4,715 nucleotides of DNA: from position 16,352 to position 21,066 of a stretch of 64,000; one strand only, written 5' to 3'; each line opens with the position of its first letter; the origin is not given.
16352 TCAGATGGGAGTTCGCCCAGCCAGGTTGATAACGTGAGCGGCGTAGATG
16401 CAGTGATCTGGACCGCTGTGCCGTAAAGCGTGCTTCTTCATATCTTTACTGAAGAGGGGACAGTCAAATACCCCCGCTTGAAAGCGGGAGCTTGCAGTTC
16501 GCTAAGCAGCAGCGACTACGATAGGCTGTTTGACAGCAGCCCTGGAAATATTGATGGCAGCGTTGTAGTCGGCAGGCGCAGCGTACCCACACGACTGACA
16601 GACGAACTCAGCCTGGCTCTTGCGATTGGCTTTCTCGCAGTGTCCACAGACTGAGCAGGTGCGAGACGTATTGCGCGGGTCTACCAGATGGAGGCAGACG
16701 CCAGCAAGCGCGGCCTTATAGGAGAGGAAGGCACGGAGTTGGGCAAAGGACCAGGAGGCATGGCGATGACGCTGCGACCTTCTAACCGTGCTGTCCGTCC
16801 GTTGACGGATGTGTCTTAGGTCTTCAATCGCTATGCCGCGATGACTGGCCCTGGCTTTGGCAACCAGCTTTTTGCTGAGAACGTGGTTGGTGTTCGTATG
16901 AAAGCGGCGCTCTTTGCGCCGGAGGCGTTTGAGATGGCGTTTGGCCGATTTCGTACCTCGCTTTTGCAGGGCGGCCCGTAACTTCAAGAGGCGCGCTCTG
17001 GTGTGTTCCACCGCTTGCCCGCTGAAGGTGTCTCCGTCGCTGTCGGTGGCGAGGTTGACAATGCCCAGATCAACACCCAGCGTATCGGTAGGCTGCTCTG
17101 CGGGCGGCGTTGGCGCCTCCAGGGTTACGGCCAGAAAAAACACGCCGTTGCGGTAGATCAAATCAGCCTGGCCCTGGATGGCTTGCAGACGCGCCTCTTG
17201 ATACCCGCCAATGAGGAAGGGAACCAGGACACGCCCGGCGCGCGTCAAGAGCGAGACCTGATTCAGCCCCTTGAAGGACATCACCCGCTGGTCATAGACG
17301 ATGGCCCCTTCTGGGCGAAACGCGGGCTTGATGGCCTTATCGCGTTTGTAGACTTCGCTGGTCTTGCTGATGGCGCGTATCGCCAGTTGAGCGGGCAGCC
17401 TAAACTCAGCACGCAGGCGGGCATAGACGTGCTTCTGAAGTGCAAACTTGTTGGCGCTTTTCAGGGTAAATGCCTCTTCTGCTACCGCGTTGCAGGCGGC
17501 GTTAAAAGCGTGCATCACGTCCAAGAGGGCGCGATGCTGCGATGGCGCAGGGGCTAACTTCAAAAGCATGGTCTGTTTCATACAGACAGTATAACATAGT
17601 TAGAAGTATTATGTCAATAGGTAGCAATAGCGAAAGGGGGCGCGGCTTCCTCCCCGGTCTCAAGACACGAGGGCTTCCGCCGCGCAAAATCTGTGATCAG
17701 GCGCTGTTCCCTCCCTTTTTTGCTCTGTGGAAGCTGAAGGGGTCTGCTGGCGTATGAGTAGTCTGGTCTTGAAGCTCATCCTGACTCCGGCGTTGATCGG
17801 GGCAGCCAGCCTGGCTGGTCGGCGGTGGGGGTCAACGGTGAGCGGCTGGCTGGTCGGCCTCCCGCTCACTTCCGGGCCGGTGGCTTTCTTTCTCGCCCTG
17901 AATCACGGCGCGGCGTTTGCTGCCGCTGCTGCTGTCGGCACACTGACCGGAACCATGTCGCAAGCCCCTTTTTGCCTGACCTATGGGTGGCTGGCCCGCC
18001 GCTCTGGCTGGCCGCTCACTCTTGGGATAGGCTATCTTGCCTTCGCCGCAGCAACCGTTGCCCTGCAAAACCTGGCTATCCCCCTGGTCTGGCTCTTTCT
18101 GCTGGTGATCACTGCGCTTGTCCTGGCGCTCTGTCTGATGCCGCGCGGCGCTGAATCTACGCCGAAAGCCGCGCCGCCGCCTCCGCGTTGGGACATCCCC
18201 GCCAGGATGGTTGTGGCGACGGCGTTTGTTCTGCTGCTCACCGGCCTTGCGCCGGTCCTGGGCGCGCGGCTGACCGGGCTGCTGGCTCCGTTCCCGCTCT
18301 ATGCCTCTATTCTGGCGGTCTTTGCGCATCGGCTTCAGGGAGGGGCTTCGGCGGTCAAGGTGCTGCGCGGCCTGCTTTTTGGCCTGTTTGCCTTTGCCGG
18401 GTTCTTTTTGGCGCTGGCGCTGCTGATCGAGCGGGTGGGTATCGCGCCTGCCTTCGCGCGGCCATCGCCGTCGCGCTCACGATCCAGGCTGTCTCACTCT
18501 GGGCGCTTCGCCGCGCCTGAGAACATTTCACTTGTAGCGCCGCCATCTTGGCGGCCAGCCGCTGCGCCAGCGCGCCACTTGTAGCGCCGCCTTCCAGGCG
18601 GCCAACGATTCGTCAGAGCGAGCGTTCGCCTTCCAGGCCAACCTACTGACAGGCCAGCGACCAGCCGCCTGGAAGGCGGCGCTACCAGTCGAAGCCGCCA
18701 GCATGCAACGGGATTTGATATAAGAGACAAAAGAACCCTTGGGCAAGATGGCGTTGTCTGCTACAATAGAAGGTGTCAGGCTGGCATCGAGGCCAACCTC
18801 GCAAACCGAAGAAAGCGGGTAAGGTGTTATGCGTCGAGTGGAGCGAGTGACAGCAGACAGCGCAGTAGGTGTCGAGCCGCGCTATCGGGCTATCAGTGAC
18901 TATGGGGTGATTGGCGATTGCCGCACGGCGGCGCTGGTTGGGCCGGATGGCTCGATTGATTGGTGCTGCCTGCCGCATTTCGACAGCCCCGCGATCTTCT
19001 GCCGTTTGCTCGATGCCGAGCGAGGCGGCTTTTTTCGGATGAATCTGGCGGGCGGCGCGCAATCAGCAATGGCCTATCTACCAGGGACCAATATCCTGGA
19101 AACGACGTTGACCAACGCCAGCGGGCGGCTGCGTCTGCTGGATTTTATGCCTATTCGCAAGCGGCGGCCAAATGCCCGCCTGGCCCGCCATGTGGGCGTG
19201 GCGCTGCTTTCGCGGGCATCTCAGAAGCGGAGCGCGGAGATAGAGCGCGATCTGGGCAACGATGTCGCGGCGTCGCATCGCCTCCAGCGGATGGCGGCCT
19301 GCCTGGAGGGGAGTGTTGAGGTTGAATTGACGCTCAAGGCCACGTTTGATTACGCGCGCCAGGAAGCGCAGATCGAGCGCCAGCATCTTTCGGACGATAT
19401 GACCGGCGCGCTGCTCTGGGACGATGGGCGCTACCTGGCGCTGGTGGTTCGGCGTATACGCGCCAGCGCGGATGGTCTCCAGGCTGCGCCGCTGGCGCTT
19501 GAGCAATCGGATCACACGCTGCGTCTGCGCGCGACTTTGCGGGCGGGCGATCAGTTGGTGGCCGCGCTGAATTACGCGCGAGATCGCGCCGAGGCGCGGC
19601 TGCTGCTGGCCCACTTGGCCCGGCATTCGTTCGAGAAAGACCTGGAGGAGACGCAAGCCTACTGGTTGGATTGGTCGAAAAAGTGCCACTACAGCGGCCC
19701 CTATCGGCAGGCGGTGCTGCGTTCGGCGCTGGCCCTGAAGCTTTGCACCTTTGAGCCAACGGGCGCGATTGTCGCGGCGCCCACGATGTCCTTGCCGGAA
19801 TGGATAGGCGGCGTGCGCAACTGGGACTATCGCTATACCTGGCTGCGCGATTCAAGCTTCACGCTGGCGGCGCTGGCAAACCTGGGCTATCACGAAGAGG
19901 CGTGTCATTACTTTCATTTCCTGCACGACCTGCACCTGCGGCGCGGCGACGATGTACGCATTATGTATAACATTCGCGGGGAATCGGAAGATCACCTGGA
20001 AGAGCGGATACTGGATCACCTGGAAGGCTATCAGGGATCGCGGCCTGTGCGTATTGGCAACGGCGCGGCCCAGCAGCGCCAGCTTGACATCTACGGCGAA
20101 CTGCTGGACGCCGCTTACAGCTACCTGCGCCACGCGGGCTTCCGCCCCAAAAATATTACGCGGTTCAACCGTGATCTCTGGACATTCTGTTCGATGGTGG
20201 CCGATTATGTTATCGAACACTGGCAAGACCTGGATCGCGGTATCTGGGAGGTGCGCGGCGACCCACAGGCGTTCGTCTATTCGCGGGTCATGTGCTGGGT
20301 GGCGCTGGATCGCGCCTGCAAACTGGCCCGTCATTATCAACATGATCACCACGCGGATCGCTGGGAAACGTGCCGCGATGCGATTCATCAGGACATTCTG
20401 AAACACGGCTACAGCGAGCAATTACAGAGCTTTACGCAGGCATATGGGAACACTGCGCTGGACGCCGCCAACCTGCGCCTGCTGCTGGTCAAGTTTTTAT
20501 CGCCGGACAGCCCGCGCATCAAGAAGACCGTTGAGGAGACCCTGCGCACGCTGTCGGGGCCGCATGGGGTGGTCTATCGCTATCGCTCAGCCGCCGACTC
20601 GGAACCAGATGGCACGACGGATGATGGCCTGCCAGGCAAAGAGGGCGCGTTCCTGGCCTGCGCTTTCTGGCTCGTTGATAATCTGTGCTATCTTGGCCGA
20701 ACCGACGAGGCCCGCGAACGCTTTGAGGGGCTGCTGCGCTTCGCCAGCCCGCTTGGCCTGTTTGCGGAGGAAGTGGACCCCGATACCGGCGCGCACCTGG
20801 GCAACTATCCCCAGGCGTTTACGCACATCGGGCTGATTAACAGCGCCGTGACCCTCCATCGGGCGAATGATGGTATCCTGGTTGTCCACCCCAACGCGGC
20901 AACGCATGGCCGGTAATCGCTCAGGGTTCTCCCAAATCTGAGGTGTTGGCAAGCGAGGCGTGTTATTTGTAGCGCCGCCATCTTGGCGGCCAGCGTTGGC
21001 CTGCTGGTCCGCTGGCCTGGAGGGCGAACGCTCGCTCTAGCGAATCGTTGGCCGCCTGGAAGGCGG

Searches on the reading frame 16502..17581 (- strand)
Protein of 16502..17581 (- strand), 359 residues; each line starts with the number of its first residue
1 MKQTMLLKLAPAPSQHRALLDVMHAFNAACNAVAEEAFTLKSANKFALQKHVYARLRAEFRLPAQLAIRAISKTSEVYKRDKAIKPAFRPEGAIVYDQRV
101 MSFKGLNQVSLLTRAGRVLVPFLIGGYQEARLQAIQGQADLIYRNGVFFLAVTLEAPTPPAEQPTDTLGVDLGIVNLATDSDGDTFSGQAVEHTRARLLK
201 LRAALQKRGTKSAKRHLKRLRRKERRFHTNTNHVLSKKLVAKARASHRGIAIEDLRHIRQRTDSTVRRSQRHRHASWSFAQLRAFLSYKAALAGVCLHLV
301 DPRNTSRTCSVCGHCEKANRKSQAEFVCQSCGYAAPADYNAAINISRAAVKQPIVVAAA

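Call 96: search_protein_families(library=pfam, proteins=[window:16502-17581:-], max_evalue=0.00001)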
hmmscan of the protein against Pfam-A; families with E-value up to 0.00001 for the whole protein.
window:16502-17581:- (359 aa): 2 families
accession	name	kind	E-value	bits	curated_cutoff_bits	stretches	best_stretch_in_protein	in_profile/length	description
PF07282.18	Cas12f1-like_TNB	-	2e-22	79.5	26.3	1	279-345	1-60/60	Cas12f1-like, TNB domain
PF01385.25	OrfB_IS605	-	5.2e-12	46.5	30.5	1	157-255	8-111/120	Probable transposase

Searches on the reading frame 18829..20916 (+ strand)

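Call 96: search_protein_families(library=pfam, proteins=[window:18829-20916:+], max_evalue=0.00001)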
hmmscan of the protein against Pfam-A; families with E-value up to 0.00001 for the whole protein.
window:18829-20916:+ (695 aa): 2 families
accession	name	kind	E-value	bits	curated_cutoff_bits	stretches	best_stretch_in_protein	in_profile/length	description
PF00723.27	Glyco_hydro_15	-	4.1e-69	234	22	1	290-672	1-425/427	Glycosyl hydrolases family 15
PF19291.4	TREH_N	-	6e-11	42.4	23.1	1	22-122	15-112/211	Trehalase-like, N-terminal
